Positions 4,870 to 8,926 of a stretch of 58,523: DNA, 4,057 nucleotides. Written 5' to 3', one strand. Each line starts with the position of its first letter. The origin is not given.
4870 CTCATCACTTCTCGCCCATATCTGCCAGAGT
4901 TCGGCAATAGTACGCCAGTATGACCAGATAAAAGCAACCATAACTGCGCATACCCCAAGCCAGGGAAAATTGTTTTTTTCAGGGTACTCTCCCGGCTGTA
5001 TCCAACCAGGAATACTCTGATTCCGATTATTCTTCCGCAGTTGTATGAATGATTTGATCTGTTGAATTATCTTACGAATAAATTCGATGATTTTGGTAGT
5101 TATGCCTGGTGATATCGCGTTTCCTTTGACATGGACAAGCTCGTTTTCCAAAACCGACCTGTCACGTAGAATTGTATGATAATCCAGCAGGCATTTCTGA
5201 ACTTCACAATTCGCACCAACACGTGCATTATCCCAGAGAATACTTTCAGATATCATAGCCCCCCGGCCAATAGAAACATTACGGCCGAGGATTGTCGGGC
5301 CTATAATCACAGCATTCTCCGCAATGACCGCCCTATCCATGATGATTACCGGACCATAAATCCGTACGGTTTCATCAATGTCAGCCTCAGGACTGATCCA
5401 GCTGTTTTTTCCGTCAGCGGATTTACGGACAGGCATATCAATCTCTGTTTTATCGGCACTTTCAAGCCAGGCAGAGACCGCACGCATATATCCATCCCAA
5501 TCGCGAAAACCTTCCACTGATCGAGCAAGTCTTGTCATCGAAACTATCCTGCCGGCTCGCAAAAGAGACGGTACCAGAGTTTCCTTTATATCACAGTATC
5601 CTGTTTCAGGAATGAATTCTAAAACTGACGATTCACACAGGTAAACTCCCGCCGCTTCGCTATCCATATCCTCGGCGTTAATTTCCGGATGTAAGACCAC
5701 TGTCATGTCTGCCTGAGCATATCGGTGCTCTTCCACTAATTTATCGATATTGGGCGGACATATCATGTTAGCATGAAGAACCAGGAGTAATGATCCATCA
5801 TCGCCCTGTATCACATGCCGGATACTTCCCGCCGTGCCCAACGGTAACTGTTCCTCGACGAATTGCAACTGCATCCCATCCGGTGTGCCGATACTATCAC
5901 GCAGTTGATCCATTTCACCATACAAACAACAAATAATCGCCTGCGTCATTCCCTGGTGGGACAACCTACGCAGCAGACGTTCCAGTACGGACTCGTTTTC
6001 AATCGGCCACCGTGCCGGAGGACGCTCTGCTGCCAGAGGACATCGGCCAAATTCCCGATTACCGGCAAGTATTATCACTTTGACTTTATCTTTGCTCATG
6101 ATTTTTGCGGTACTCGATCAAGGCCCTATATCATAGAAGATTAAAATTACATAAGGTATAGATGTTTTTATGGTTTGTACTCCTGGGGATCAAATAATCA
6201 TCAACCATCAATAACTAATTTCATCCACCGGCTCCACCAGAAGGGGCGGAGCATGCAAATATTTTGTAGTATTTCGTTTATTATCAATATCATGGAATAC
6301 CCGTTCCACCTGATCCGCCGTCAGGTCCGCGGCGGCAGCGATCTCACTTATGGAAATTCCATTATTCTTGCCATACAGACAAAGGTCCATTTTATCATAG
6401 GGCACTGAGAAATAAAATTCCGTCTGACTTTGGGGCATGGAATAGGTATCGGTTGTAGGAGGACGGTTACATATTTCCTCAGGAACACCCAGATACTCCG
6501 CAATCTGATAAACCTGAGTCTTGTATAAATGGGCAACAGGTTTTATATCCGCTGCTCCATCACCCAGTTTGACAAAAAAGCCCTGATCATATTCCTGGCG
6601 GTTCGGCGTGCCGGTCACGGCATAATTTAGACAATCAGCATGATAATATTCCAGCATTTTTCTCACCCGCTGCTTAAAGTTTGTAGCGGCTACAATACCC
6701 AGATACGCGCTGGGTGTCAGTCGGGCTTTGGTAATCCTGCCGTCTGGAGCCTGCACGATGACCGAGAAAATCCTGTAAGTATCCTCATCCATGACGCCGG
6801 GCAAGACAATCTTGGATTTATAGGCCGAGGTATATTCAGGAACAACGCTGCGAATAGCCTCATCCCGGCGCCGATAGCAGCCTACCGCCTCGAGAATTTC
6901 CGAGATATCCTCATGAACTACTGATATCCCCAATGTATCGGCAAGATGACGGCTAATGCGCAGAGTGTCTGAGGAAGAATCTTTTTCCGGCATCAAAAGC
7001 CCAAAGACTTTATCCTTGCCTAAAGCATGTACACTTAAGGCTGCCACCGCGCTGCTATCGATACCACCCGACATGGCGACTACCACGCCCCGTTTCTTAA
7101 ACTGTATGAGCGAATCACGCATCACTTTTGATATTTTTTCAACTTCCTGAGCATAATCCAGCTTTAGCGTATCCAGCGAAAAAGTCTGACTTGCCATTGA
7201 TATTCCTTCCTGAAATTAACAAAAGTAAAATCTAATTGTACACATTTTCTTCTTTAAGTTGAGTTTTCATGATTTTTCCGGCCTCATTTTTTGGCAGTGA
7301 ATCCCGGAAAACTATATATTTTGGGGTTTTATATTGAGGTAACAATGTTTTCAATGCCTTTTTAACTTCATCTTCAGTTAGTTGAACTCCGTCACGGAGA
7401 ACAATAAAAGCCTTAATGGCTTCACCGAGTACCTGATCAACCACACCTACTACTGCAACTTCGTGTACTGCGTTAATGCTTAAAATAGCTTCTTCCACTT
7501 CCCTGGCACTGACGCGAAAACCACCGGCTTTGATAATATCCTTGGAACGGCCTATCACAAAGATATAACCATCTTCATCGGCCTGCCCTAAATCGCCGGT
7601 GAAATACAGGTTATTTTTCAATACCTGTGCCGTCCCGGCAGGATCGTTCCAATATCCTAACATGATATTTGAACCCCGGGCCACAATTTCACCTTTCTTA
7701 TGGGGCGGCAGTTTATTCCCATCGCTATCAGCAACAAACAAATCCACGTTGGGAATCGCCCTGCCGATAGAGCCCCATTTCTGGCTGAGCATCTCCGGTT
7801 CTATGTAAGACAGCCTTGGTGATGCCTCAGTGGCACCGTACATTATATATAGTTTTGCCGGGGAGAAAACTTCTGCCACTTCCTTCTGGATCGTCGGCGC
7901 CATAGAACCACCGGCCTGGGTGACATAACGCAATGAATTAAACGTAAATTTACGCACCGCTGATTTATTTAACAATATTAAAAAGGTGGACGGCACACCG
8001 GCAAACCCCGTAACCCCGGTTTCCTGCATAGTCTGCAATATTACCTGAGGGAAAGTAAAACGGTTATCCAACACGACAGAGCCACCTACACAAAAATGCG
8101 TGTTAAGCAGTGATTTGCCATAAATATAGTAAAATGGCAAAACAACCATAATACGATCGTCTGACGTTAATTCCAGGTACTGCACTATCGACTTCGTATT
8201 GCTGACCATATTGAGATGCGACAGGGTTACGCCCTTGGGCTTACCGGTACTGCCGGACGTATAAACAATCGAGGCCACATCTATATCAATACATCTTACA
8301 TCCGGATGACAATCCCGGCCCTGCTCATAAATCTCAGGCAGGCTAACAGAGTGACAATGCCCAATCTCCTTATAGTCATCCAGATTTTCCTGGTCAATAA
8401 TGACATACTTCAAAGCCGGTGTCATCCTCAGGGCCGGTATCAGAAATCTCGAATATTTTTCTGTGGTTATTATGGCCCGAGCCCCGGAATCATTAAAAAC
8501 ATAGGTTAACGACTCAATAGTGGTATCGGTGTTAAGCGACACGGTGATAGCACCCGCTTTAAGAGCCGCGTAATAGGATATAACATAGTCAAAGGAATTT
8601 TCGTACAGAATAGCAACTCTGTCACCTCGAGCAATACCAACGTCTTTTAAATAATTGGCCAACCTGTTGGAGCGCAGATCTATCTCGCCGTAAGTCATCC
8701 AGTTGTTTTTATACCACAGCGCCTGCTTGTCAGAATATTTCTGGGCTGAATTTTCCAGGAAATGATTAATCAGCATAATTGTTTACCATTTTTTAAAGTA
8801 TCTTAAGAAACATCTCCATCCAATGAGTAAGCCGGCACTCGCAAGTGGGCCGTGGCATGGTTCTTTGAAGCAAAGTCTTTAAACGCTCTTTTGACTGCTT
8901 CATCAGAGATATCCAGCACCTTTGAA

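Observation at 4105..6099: Exosortase fused to a cytoplasmic nucleotidyltransferase/LbH domain: possible nucleotide-sugar-gated protein sorting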

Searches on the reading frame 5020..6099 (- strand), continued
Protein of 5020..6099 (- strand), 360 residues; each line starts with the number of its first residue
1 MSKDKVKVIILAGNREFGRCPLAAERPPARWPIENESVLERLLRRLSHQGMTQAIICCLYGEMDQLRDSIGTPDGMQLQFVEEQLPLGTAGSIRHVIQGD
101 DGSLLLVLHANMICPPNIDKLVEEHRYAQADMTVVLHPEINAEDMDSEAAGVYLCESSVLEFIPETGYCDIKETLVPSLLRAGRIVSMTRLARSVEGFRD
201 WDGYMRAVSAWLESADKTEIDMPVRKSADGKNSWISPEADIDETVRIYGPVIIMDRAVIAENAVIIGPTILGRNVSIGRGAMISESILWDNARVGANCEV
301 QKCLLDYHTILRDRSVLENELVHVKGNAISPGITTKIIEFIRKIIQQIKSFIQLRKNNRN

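Call 71: find_encoding_contigs(protein=P0340, flank=10000, max_places=2)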
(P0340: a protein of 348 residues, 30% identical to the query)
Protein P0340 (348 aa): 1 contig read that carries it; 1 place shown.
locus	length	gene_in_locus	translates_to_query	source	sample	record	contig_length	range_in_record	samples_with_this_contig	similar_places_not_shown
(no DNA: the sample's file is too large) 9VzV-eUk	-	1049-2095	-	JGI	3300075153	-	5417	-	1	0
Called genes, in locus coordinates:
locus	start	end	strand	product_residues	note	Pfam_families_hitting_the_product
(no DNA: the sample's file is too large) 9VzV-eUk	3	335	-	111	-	?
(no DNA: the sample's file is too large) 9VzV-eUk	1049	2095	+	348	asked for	PF00483:NTP_transferase, PF25084:LbH_EIF2B, PF25087:GMPPB_C (weak)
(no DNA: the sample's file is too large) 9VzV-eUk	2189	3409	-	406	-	PF02563:Poly_export, PF10531:SLBB (faint), PF22461:SLBB_2 (faint)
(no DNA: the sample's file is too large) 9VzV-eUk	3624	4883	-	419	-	-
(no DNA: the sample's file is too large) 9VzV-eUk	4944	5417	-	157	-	?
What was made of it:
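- Tried and rejected: P0340 came without DNA, though its gene list shows a Poly_export neighbour (call 71).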

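Call 72: find_encoding_contigs(protein=P0365, flank=10000, max_places=2)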
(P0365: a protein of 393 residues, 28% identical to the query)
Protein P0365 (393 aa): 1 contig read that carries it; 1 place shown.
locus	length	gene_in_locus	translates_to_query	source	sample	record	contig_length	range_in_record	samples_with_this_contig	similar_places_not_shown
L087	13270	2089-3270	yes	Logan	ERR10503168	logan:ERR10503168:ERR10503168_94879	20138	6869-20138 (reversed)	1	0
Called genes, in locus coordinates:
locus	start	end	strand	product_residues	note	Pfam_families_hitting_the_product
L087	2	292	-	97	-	?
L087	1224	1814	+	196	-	PF02357:NusG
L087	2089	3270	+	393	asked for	PF00483:NTP_transferase, PF25084:LbH_EIF2B, PF25087:GMPPB_C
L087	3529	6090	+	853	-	PF01656:CbiA (weak), PF13614:AAA_31, PF07238:PilZ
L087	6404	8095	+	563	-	PF00132:Hexapep (faint), PF02397:Bac_transf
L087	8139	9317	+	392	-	-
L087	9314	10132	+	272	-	PF03808:Glyco_tran_WecG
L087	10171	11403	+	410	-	PF13439:Glyco_transf_4, PF13579:Glyco_trans_4_4, PF00534:Glycos_transf_1, PF13692:Glyco_trans_1_4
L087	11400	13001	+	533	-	PF04015:DUF362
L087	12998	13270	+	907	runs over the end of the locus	PF00534:Glycos_transf_1, PF13692:Glyco_trans_1_4, PF27533:CapK_C (weak)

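Call 73: find_encoding_contigs(protein=P0324, flank=10000, max_places=2)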
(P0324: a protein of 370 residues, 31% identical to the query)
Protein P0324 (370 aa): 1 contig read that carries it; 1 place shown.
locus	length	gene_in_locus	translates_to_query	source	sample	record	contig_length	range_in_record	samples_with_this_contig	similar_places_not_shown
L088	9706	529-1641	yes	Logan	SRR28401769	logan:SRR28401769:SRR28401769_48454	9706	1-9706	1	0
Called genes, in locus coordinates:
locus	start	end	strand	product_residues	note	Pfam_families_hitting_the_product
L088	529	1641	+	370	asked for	PF00483:NTP_transferase, PF12804:NTP_transf_3 (weak), PF25087:GMPPB_C, PF24894:Hexapep_GlmU (faint), PF25084:LbH_EIF2B, PF00132:Hexapep (weak)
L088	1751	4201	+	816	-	PF02706:Wzz (weak), PF01656:CbiA, PF10609:ParA (weak), PF13614:AAA_31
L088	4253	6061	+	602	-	PF00132:Hexapep (weak), PF25087:GMPPB_C (faint), PF02397:Bac_transf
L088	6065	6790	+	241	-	PF02563:Poly_export, PF22461:SLBB_2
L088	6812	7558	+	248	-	PF02563:Poly_export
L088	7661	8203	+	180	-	-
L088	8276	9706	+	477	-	?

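Call 75: find_homologous_proteins(query=P0324, max_evalue=1e-20)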
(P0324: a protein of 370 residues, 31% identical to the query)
Query P0324 (370 aa): 83 proteins with E <= 1e-20 among 8000 candidates.
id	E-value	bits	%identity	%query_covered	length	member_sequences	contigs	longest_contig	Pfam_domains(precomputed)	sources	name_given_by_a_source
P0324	1.5e-245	832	100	100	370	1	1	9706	PF00483.30,PF00132.31,PF25087.2,PF25084.2,PF24894.2,PF12804.14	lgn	-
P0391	5.7e-169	580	68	100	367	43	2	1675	PF00483.30,PF00132.31,PF25087.2,PF25084.2,PF12804.14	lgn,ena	-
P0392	1.6e-167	575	68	100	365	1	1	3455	PF00483.30,PF00132.31,PF25087.2,PF25084.2,PF12804.14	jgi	jgi:NDP-sugar pyrophosphorylase family protein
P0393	1.8e-166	572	68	100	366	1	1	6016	PF00483.30,PF00132.31,PF25087.2,PF25084.2,PF12804.14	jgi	jgi:NDP-sugar pyrophosphorylase family protein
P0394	4.7e-166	570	68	100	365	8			PF00483.30,PF00132.31,PF25087.2,PF25084.2,PF12804.14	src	-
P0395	2.7e-160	551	67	100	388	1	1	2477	PF00483.30,PF00132.31,PF25087.2,PF25084.2,PF12804.14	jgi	jgi:NDP-sugar pyrophosphorylase family protein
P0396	4.6e-158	544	65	100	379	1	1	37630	PF00483.30,PF00132.31,PF25087.2,PF25084.2,PF12804.14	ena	-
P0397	2.7e-157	542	66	99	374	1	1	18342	PF00483.30,PF00132.31,PF25087.2,PF25084.2,PF12804.14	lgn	-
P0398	4.2e-156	538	64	98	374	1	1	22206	PF00483.30,PF00132.31,PF25087.2,PF25084.2,PF24894.2,PF12804.14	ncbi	-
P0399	2.8e-155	535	65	100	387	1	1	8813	PF00483.30,PF00132.31,PF25087.2,PF25084.2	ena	-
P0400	9.9e-155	533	65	97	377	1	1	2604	PF00483.30,PF00132.31,PF25087.2,PF25084.2,PF24894.2,PF12804.14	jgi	jgi:NDP-sugar pyrophosphorylase family protein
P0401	5.9e-154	531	64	98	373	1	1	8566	PF00483.30,PF00132.31,PF25087.2,PF25084.2,PF24894.2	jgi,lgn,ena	-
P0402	1.5e-153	529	63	99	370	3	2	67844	PF00483.30,PF00132.31,PF25087.2,PF25084.2,PF24894.2,PF12804.14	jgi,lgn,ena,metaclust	metaclust:\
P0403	7.7e-151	520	62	100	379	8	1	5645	PF00483.30,PF25087.2,PF25084.2,PF12804.14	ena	-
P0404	4.8e-150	518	62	100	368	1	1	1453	PF00483.30,PF00132.31,PF25087.2,PF25084.2,PF24894.2,PF12804.14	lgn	-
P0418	4.1e-146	505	60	100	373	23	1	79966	PF00483.30,PF00132.31,PF25087.2,PF25084.2,PF24894.2,PF12804.14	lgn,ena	-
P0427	1.7e-143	496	61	100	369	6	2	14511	PF00483.30,PF00132.31,PF25087.2,PF25084.2,PF24894.2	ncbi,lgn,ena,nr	ncbi:MAG: sugar phosphate nucleotidyltransferase [Phycisphaerae bacterium]|nr:NDP-sugar synthase [Te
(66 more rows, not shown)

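Call 76: find_encoding_contigs(protein=P0418, flank=10000, max_places=1)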
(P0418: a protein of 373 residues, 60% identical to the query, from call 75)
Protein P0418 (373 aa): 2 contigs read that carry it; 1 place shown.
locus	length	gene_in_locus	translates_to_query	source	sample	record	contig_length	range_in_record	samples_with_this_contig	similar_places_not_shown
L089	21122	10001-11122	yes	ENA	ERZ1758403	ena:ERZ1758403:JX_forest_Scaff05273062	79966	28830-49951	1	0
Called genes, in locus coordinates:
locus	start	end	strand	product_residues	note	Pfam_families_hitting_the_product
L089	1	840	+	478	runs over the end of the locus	-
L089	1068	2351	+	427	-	PF01757:Acyl_transf_3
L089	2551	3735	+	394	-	PF01757:Acyl_transf_3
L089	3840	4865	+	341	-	PF13641:Glyco_tranf_2_3, PF00535:Glycos_transf_2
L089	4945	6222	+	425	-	PF21135:DRL_cat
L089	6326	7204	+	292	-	PF00483:NTP_transferase, PF12804:NTP_transf_3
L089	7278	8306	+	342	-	PF00106:adh_short (faint), PF01073:3Beta_HSD, PF01370:Epimerase, PF02719:Polysacc_synt_2, PF04321:RmlD_sub_bind, PF07993:NAD_binding_4, PF13460:NAD_binding_10 (weak), PF16363:GDP_Man_Dehyd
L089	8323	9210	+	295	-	PF01370:Epimerase, PF02719:Polysacc_synt_2 (faint), PF04321:RmlD_sub_bind, PF16363:GDP_Man_Dehyd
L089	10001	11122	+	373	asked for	PF00483:NTP_transferase, PF12804:NTP_transf_3 (weak), PF25084:LbH_EIF2B, PF24894:Hexapep_GlmU (weak), PF00132:Hexapep (weak), PF25087:GMPPB_C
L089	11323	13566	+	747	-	PF01656:CbiA, PF10609:ParA, PF13614:AAA_31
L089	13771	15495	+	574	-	PF00132:Hexapep (weak), PF14602:Hexapep_2 (weak), PF25087:GMPPB_C (weak), PF02397:Bac_transf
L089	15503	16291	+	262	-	PF02563:Poly_export, PF22461:SLBB_2 (faint)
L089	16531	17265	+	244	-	PF02563:Poly_export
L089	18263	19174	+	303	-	PF01073:3Beta_HSD, PF01370:Epimerase, PF04321:RmlD_sub_bind, PF16363:GDP_Man_Dehyd, PF07993:NAD_binding_4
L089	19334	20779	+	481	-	PF00753:Lactamase_B (weak), PF12706:Lactamase_B_2 (weak), PF16661:Lactamase_B_6, PF10996:Beta-Casp, PF07521:RMMBL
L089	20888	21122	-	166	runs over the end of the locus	-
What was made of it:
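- Separate conventional NTase genes exist in related loci (L089, call 76).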

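Call 77: find_encoding_contigs(protein=P0427, flank=10000, max_places=1)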
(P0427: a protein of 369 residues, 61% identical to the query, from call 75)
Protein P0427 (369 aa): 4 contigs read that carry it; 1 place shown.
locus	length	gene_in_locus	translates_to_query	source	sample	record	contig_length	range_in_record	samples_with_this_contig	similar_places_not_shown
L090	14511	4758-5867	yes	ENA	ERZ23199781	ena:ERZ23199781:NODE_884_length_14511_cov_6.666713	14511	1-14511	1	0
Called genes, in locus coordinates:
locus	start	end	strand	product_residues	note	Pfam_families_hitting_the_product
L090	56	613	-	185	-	-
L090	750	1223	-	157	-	PF00583:Acetyltransf_1, PF13673:Acetyltransf_10, PF13508:Acetyltransf_7, PF14542:Acetyltransf_CG (weak)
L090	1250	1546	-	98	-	PF05016:ParE_toxin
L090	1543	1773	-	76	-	PF09720:Unstab_antitox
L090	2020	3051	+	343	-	PF00106:adh_short (faint), PF01073:3Beta_HSD, PF01370:Epimerase, PF02719:Polysacc_synt_2, PF04321:RmlD_sub_bind, PF07993:NAD_binding_4, PF16363:GDP_Man_Dehyd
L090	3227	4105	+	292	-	PF01370:Epimerase, PF04321:RmlD_sub_bind, PF16363:GDP_Man_Dehyd, PF01073:3Beta_HSD (faint), PF02719:Polysacc_synt_2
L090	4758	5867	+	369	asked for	PF00483:NTP_transferase, PF24894:Hexapep_GlmU (weak), PF25084:LbH_EIF2B, PF25087:GMPPB_C, PF00132:Hexapep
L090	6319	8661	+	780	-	PF10609:ParA (weak), PF13614:AAA_31, PF01656:CbiA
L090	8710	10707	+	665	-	PF25084:LbH_EIF2B (weak), PF00132:Hexapep (weak), PF14602:Hexapep_2 (weak), PF25087:GMPPB_C (weak), PF02397:Bac_transf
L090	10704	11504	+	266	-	PF02563:Poly_export, PF22461:SLBB_2 (weak)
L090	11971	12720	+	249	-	PF02563:Poly_export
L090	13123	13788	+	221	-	PF02563:Poly_export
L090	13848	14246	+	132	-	-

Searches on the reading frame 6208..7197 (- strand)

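Call 5: search_protein_families(library=pfam, proteins=[window:6208-7197:-], max_evalue=0.01)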
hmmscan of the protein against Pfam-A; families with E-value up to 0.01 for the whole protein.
window:6208-7197:- (329 aa): 3 families
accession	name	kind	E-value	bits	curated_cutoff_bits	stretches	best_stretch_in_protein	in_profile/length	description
PF02540.23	NAD_synthase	-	2.4e-50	171.4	21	2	169-306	99-234/242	NAD synthase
PF03054.22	tRNA_Me_trans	-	8.8e-05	22.7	20.6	1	38-75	3-38/202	tRNA methyl transferase HUP domain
PF00733.27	Asn_synthase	-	0.00052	20.2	21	1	38-100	20-86/354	Asparagine synthase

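Call 6: search_protein_families(library=ncbifam, proteins=[window:6208-7197:-], max_evalue=0.01)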
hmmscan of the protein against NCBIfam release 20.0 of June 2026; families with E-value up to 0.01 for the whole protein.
window:6208-7197:- (329 aa): 15 families
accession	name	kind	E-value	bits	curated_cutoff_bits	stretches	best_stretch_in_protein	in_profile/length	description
NF002048.0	PRK00876.1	subfamily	7.8e-154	511.4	313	1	3-326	4-328/330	NAD(+) synthase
NF010587.0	PRK13980.1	equivalog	1.1e-52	178.9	255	2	169-306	111-247/267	NAD+ synthase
TIGR00552.1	nadE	equivalog_domain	2.2e-45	154.8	63.65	2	167-315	105-238/251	NAD(+) synthase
NF001979.1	PRK00768.1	equivalog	2.1e-26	93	250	2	171-278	132-240/266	NAD(+) synthase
NF010588.0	PRK13981.1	equivalog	9.3e-23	80.4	479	2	20-105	270-355/546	NAD+ synthase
TIGR00884.1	guaA_Cterm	equivalog_domain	5.5e-09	35.8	338.75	2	32-99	13-80/310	glutamine-hydrolyzing GMP synthase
TIGR00268.2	TIGR00268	equivalog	1.1e-08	34.7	150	1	36-101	14-79/259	ATP-dependent sacrificial sulfur transferase LarE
NF000848.1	PRK00074.1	equivalog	5.4e-08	31.9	400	1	31-68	209-246/512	glutamine-hydrolyzing GMP synthase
NF001138.1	PRK00143.1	equivalog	8.2e-06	25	284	1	38-99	2-69/345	tRNA 2-thiouridine(34) synthase MnmA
TIGR01536.1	asn_synth_AEB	equivalog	5.1e-05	22.5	267.1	1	15-99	230-316/517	asparagine synthase (glutamine-hydrolyzing)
TIGR00420.1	trmU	equivalog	6.3e-05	22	236.95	1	38-92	3-65/351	tRNA 2-thiouridine(34) synthase MnmA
NF011259.0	PRK14665.1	equivalog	0.00027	20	364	1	35-103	5-73/360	tRNA 2-thiouridine(34) synthase MnmA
NF002730.0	PRK02628.1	equivalog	0.0011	17.2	473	1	30-101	354-430/677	NAD(+) synthase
NF006351.0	PRK08576.1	equivalog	0.0033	16.1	290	1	20-102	219-299/436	hypothetical protein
NF011258.0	PRK14664.1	equivalog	0.0098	15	680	0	34-95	4-60/362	tRNA 2-thiouridine(34) synthase MnmA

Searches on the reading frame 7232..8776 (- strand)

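Call 5: search_protein_families(library=pfam, proteins=[window:7232-8776:-], max_evalue=0.01)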
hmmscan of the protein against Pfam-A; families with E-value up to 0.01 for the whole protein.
window:7232-8776:- (514 aa): 2 families
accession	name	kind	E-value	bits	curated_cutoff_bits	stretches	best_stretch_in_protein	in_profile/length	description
PF00501.34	AMP-binding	-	5.9e-87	292.4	29.9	1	7-376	1-384/384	AMP-binding enzyme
PF13193.12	AMP-binding_C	-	2.8e-19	70.3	24.5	1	426-501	1-76/76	AMP-binding enzyme C-terminal domain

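Call 6: search_protein_families(library=ncbifam, proteins=[window:7232-8776:-], max_evalue=0.01)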
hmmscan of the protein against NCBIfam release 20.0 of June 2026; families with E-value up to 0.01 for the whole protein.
window:7232-8776:- (514 aa): 108 families (the best 25 are shown)
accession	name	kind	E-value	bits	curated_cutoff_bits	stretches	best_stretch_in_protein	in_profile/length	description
NF004837.0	PRK06187.1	subfamily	1.1e-126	423.3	476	1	2-510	9-521/531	long-chain-fatty-acid--CoA ligase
TIGR03098.1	ligase_PEP_1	hypoth_equivalog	3.8e-125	418.3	592.35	1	3-509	2-516/517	acyl-CoA ligase (AMP-forming), exosortase A system-associated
NF006182.0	PRK08316.1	subfamily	2.1e-115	386.2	663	1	3-510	13-516/523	fatty acyl-CoA synthetase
NF009233.0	PRK12583.1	subfamily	2.7e-95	319.9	832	1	3-512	20-551/558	fatty acid CoA ligase family protein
NF005307.0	PRK06839.1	equivalog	6.5e-93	312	748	1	3-509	4-491/496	o-succinylbenzoate--CoA ligase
NF005220.0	PRK06710.1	equivalog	8.1e-90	301.5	1116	1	4-511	27-553/563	long-chain-fatty-acid--CoA ligase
NF006181.0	PRK08314.1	subfamily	1.1e-89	301.2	705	1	4-511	27-554/563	long-chain-fatty-acid--CoA ligase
NF005702.0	PRK07514.1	subfamily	1.9e-89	300.3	558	1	9-510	11-499/506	malonyl-CoA synthase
NF005463.0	PRK07059.1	subfamily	1.2e-87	294.7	869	2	160-510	199-555/557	long-chain-fatty-acid--CoA ligase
NF006523.0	PRK08974.1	equivalog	2.1e-87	293.6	884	2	144-511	184-553/561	long-chain-fatty-acid--CoA ligase FadD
NF005801.1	PRK07656.1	equivalog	1.7e-86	290.9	657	1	5-508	5-500/500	FadD3 family acyl-CoA ligase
NF004114.0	PRK05605.1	equivalog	5.8e-85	285.7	766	2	160-510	216-568/575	long-chain-fatty-acid--CoA ligase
NF004797.0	PRK06145.1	equivalog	5e-84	282.4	850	1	9-510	10-494/499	acyl-CoA synthetase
NF002966.0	PRK03640.1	equivalog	9.5e-83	278.4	556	1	4-510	5-479/483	o-succinylbenzoate--CoA ligase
NF004229.0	PRK05677.1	subfamily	1e-80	271.8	879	2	145-512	186-556/563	long-chain-fatty-acid--CoA ligase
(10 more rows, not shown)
